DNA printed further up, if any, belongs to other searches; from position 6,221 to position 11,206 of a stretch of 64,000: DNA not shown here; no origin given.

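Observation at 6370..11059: Non-canonical terminal NRPS arrangement: ACP-C-T-A-C, modified C-domain active sites and no thioesterase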

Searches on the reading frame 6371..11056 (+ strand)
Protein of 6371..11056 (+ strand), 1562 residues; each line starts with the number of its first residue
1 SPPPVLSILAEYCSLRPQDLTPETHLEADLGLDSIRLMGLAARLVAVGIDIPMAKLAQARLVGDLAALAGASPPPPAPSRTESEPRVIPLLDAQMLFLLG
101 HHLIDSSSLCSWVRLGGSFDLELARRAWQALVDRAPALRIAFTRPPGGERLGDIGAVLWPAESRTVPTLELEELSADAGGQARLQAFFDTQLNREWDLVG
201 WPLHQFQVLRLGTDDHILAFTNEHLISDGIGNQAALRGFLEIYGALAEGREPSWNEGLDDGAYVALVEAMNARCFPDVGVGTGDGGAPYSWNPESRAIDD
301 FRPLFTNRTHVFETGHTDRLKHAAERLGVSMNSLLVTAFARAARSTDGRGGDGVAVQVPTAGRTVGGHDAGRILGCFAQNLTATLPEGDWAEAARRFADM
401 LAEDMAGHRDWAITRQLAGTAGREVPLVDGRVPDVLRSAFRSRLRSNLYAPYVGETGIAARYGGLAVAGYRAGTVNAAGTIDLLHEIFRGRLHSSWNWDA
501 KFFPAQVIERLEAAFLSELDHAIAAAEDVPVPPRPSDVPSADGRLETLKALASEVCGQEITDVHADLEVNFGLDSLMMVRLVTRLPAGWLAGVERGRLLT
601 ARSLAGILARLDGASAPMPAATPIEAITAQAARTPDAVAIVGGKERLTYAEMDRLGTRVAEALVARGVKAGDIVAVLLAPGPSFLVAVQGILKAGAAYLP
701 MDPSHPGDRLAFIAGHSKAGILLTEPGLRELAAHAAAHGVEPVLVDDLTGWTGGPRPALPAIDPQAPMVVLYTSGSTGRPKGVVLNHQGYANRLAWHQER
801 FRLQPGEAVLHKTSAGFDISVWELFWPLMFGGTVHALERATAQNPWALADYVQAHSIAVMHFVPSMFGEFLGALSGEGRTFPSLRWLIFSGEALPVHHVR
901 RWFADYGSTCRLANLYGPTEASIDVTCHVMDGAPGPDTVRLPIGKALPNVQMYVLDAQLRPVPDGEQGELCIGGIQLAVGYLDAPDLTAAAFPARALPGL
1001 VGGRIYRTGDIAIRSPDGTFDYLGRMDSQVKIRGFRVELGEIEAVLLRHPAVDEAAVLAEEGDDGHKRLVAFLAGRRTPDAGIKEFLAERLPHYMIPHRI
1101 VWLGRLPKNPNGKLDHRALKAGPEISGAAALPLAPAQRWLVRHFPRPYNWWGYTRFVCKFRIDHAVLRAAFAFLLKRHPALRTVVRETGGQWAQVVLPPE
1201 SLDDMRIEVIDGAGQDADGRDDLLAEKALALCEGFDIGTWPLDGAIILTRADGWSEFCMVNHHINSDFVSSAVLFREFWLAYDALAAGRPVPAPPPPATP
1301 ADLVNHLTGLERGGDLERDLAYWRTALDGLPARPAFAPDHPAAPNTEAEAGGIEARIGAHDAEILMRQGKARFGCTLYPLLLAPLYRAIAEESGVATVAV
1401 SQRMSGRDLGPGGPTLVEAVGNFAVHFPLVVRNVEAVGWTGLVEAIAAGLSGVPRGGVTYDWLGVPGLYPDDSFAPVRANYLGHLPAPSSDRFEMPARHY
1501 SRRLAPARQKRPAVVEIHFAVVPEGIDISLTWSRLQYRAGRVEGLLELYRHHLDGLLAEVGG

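Call 10: find_homologous_proteins(query=window:6371-11056:+, max_evalue=1e-20)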
Query window:6371-11056:+ (1562 aa): 328 proteins with E <= 1e-20 among 8000 candidates; the best 120 are listed.
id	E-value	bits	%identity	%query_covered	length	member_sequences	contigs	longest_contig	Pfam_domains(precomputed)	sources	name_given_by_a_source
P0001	0.0e+0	1243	42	98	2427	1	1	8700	PF00668.26,PF16911.11,PF00109.33,PF00550.32,PF00501.35,PF13193.13,PF02801.29,PF23297.2,PF16197.12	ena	-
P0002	0.0e+0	1109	37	100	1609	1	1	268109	PF00668.26,PF00550.32,PF00501.35,PF13193.13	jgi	jgi:fengycin family lipopeptide synthetase B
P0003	0.0e+0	1100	38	99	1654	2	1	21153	PF00668.26,PF00550.32,PF00501.35,PF13193.13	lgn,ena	-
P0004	0.0e+0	1088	40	99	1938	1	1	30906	PF08659.17,PF00668.26,PF00550.32,PF13561.13,PF00501.35,PF13193.13,PF23441.1,PF00106.32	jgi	jgi:amino acid adenylation domain-containing protein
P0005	0.0e+0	1069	38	100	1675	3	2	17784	PF00668.26,PF00550.32,PF00501.35,PF13193.13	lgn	-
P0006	0.0e+0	1031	36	100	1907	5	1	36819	PF08659.17,PF00668.26,PF00550.32,PF13561.13,PF00501.35,PF13193.13,PF00106.32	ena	-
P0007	9.2e-293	993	38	99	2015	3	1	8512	PF08659.17,PF00668.26,PF00550.32,PF13561.13,PF00501.35,PF13193.13,PF23441.1,PF00106.32,PF01370.28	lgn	-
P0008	3.0e-281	955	38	100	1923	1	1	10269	PF08659.17,PF00668.26,PF00550.32,PF13561.13,PF00501.35,PF13193.13,PF23441.1,PF00106.32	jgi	jgi:amino acid adenylation domain-containing protein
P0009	2.6e-278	945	35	99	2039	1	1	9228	PF08659.17,PF00668.26,PF00550.32,PF13561.13,PF00501.35,PF13193.13,PF23441.1,PF00106.32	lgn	-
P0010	7.6e-273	927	36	100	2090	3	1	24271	PF08659.17,PF00668.26,PF00550.32,PF13561.13,PF00501.35,PF13193.13,PF00106.32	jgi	jgi:amino acid adenylation domain-containing protein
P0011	1.2e-269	916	37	99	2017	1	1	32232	PF08659.17,PF00668.26,PF00550.32,PF13561.13,PF00501.35,PF13193.13,PF00106.32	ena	-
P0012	4.4e-259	881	32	99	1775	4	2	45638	PF00668.26,PF00550.32,PF00501.35,PF13193.13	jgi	jgi:fengycin family lipopeptide synthetase B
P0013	1.0e-213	731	36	33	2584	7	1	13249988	PF00668.26,PF00550.32,PF00501.35,PF13193.13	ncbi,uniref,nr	ncbi:amino acid adenylation domain-containing protein [Archangium violaceum]|uniref:amino acid adeny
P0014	9.8e-212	724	37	32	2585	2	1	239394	PF00668.26,PF00550.32,PF00501.35,PF13193.13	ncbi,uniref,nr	ncbi:MAG TPA: amino acid adenylation domain-containing protein [Archangium sp.]|uniref:non-ribosomal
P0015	1.7e-209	717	37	32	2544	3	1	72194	PF00668.26,PF00550.32,PF00501.35,PF13193.13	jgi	jgi:amino acid adenylation domain-containing protein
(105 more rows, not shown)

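Call 19: find_encoding_contigs(protein=P0002, flank=10000, max_places=3)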
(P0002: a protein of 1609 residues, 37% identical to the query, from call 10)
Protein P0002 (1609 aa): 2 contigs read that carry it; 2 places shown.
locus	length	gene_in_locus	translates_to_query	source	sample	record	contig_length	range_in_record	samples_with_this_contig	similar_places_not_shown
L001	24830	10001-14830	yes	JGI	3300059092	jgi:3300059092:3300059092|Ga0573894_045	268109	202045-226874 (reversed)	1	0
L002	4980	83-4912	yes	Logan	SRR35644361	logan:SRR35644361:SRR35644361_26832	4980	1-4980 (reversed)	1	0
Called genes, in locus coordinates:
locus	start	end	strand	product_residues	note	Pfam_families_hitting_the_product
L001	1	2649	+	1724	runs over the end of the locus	PF00109:ketoacyl-synt, PF02801:Ketoacyl-synt_C, PF16197:KAsynt_C_assoc, PF22336:RhiE-like_linker, PF22621:CurL-like_PKS_C, PF00698:Acyl_transf_1, PF21089:PKS_DH_N, PF14765:PS-DH, +6 more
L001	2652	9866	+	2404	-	PF00109:ketoacyl-synt, PF02801:Ketoacyl-synt_C, PF16197:KAsynt_C_assoc, PF22336:RhiE-like_linker, PF22621:CurL-like_PKS_C, PF00698:Acyl_transf_1, PF21394:Beta-ketacyl_N, PF00106:adh_short, +9 more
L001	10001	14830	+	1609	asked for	PF00668:Condensation, PF00550:PP-binding (weak), PF00501:AMP-binding, PF13193:AMP-binding_C, PF00668:Condensation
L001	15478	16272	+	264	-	PF00975:Thioesterase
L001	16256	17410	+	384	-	PF00083:Sugar_tr (faint), PF12832:MFS_1_like (weak), PF07690:MFS_1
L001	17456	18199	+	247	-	PF14329:DUF4386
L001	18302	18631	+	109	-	PF13546:DDE_5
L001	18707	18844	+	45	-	-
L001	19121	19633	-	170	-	-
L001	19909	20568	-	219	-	-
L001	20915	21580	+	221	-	-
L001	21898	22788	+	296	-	PF06051:DUF928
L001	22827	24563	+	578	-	PF07244:POTRA (faint), PF08479:POTRA_2, PF03865:ShlB, PF01103:Omp85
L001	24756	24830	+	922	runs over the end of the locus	-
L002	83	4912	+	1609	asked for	PF00668:Condensation, PF00550:PP-binding (weak), PF00501:AMP-binding, PF13193:AMP-binding_C, PF00668:Condensation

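Call 20: find_encoding_contigs(protein=P0004, flank=10000, max_places=3)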
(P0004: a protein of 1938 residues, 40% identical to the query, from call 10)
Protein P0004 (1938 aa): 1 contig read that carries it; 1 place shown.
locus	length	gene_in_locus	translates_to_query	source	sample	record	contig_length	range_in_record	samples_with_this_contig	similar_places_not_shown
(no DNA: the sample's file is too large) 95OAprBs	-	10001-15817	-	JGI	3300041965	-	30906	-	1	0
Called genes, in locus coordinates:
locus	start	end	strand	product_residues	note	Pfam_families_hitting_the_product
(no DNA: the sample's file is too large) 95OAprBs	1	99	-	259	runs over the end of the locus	PF00975:Thioesterase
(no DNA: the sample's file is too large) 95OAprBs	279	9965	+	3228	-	-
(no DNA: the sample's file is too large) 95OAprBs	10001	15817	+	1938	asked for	PF00668:Condensation, PF00550:PP-binding, PF00501:AMP-binding, PF13193:AMP-binding_C, PF00668:Condensation, PF00106:adh_short, PF08659:KR, PF13561:adh_short_C2, +1 more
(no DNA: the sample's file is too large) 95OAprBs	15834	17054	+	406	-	PF00083:Sugar_tr (faint), PF07690:MFS_1, PF06779:MFS_4 (weak), PF12832:MFS_1_like (faint), PF07690:MFS_1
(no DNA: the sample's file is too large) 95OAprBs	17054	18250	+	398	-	PF00881:Nitroreductase (weak)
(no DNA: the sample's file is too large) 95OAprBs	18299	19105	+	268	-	PF07044:DUF1329 (faint), PF17131:TP_0789-like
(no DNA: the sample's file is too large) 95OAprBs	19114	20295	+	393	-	-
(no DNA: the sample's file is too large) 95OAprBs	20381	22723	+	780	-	PF03176:MMPL, PF02460:Patched (weak), PF12349:Sterol-sensing (weak), PF03176:MMPL, PF00873:ACR_tran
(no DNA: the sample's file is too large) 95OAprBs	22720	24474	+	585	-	?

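Call 30: search_protein_families(library=pfam, proteins=[L001:2652-3851:+, L001:3552-4751:+, L001:4452-5651:+, L001:5352-6551:+, L001:6252-7451:+, L001:7152-8351:+, L001:8052-9251:+, L001:8664-9863:+, L001:15478-16269:+], max_evalue=0.0001)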
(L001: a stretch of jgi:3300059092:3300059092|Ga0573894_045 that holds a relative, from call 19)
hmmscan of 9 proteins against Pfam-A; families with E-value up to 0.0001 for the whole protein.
L001:2652-3851:+ (400 aa): 3 families
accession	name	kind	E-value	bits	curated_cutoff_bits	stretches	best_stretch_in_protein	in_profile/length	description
PF00109.32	ketoacyl-synt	-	3.8e-99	331.8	20.8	1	36-287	2-252/252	Beta-ketoacyl synthase, N-terminal domain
PF02801.28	Ketoacyl-synt_C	-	9.7e-38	129.3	20.8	1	296-400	2-106/119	Beta-ketoacyl synthase, C-terminal domain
PF00108.29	Thiolase_N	-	1.2e-06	28.5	26.4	1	192-237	66-113/260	Thiolase, N-terminal domain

L001:3552-4751:+ (400 aa): 5 families
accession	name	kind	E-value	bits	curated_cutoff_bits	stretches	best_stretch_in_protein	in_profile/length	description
PF02801.28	Ketoacyl-synt_C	-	2.8e-41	140.7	20.8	1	1-112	7-118/119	Beta-ketoacyl synthase, C-terminal domain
PF00698.26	Acyl_transf_1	-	8.3e-37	127.8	32.7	1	260-395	1-134/319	Acyl transferase domain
PF22621.2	CurL-like_PKS_C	-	1.5e-25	89.3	27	1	178-241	1-64/64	CurL-like, PKS C-terminal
PF16197.11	KAsynt_C_assoc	-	1.5e-16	61.2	33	1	115-226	1-107/111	Ketoacyl-synthetase C-terminal extension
PF22336.2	RhiE-like_linker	-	1.3e-13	51.2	27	1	181-244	1-63/67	RhiE-like, KS-MAT linker domain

L001:4452-5651:+ (400 aa): 1 family
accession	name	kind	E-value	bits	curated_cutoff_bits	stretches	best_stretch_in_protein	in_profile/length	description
PF00698.26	Acyl_transf_1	-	2.3e-47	162.5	32.7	1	15-278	54-317/319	Acyl transferase domain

L001:5352-6551:+ (400 aa): 4 families
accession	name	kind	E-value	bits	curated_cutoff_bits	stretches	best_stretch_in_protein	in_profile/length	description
PF08659.16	KR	-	1.3e-20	74.5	22.6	1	276-399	2-110/180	KR domain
PF21394.3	Beta-ketacyl_N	-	9.7e-20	71.3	26.9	1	57-230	1-166/170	Beta-ketoacyl synthase-like, N-terminal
PF00106.31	adh_short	-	1.9e-11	44.3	26.6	1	278-391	4-100/195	short chain dehydrogenase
PF13561.12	adh_short_C2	-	9.5e-07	29.1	27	1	331-387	35-90/236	Enoyl-(Acyl carrier protein) reductase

L001:6252-7451:+ (400 aa): 5 families
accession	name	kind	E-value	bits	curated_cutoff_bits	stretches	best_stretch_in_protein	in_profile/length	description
PF08659.16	KR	-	1.4e-32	113.5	22.6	1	2-167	28-176/180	KR domain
PF00109.32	ketoacyl-synt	-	7.1e-12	45.9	20.8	1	345-390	2-47/252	Beta-ketoacyl synthase, N-terminal domain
PF00550.31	PP-binding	-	1.9e-09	38.1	20.8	1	247-312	2-67/67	Phosphopantetheine attachment site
PF00106.31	adh_short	-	2.1e-08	34.3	26.6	1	30-106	39-113/195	short chain dehydrogenase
PF13561.12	adh_short_C2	-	2e-07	31.3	27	1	31-108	35-111/236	Enoyl-(Acyl carrier protein) reductase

L001:7152-8351:+ (400 aa): 3 families
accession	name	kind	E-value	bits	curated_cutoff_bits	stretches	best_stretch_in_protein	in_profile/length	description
PF00109.32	ketoacyl-synt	-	8.7e-79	265.1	20.8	1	45-328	2-252/252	Beta-ketoacyl synthase, N-terminal domain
PF02801.28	Ketoacyl-synt_C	-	5.9e-21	75.1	20.8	1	336-399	1-65/119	Beta-ketoacyl synthase, C-terminal domain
PF00108.29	Thiolase_N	-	3.7e-06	26.9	26.4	1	229-278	62-113/260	Thiolase, N-terminal domain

L001:8052-9251:+ (400 aa): 4 families
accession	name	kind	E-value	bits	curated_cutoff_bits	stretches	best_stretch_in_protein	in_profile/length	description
PF02801.28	Ketoacyl-synt_C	-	1.5e-43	148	20.8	1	36-153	1-118/119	Beta-ketoacyl synthase, C-terminal domain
PF16197.11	KAsynt_C_assoc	-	6.4e-17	62.4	33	1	157-272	2-108/111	Ketoacyl-synthetase C-terminal extension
PF22621.2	CurL-like_PKS_C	-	6.1e-13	49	27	1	223-286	1-64/64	CurL-like, PKS C-terminal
PF22336.2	RhiE-like_linker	-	1.7e-08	34.8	27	1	227-292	2-66/67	RhiE-like, KS-MAT linker domain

L001:8664-9863:+ (400 aa): 2 families
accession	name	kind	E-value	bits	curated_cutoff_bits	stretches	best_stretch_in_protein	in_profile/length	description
PF22621.2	CurL-like_PKS_C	-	6.9e-13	48.8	27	1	19-82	1-64/64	CurL-like, PKS C-terminal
PF22336.2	RhiE-like_linker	-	1.4e-08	35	27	1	23-88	2-66/67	RhiE-like, KS-MAT linker domain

L001:15478-16269:+ (264 aa): 2 families
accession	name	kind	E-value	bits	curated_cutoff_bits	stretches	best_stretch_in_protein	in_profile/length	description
PF00975.26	Thioesterase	-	9.1e-43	147.5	26.4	1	23-242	2-219/226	Thioesterase domain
PF00561.26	Abhydrolase_1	-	3e-05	24.2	25.8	0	68-151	48-123/245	alpha/beta hydrolase fold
